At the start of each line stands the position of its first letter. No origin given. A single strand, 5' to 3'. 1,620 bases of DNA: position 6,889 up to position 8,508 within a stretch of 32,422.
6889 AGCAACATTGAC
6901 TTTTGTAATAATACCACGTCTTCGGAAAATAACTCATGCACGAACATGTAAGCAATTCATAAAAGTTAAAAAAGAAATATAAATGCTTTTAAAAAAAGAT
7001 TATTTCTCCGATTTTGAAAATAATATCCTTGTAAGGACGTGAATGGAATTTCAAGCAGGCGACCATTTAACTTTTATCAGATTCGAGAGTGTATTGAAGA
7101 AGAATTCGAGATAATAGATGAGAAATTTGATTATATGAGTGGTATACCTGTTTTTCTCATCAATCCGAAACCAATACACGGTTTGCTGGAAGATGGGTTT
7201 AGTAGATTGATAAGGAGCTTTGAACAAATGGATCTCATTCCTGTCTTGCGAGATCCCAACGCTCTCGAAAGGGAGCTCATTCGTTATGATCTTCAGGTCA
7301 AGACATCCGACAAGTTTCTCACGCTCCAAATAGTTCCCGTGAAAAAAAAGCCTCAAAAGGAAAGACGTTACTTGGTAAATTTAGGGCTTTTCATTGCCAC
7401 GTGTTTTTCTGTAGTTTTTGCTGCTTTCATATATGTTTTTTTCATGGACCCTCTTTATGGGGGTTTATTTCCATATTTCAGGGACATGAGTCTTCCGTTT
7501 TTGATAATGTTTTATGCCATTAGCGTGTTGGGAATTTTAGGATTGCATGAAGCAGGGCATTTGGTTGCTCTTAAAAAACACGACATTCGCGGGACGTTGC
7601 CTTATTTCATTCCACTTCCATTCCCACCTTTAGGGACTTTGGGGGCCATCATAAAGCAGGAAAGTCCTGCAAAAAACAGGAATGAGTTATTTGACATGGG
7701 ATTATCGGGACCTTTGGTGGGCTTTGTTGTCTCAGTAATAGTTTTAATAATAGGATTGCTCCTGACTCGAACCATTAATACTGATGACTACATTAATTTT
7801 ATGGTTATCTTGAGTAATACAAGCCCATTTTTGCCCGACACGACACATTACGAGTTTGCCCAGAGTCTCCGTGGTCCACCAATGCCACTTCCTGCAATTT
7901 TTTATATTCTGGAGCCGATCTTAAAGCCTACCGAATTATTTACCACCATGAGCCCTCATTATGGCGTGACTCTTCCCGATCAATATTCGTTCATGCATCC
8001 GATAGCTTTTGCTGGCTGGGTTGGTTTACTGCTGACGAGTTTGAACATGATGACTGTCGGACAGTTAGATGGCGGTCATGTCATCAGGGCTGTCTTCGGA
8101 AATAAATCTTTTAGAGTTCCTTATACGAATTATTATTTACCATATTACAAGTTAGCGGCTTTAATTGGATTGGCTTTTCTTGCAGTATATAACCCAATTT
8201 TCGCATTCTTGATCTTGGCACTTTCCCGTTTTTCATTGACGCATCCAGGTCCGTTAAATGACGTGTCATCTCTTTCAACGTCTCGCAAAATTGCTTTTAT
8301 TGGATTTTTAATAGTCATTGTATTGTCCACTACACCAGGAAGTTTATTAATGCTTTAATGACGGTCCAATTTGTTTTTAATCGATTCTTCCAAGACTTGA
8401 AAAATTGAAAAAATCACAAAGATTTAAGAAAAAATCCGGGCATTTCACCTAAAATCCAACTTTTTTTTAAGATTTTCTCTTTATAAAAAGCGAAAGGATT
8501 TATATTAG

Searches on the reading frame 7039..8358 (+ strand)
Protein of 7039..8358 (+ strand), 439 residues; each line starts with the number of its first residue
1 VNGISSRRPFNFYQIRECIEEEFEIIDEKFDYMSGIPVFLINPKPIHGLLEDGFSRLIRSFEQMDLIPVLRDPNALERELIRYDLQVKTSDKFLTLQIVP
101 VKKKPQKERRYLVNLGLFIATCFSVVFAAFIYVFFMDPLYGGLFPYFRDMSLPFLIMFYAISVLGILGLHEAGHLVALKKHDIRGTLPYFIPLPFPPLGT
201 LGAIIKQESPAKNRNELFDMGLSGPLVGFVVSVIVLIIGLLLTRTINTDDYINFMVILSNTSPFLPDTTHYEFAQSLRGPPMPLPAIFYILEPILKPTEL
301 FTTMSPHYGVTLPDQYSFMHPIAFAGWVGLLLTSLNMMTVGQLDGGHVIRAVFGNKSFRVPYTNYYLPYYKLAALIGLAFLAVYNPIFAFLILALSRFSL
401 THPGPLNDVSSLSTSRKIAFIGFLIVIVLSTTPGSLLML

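Call 6: search_protein_families(library=pfam, proteins=[window:7039-8358:+], max_evalue=0.01)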
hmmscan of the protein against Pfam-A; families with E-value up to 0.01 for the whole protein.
window:7039-8358:+ (439 aa): 1 family
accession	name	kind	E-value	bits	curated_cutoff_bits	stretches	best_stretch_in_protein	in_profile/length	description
PF02163.28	Peptidase_M50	-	1.5e-17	64.1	27.2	1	159-357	2-198/221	Peptidase family M50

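Call 7: search_protein_families(library=ncbifam, proteins=[window:7039-8358:+], max_evalue=0.01)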
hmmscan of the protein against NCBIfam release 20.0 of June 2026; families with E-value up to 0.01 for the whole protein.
window:7039-8358:+ (439 aa): 0 families
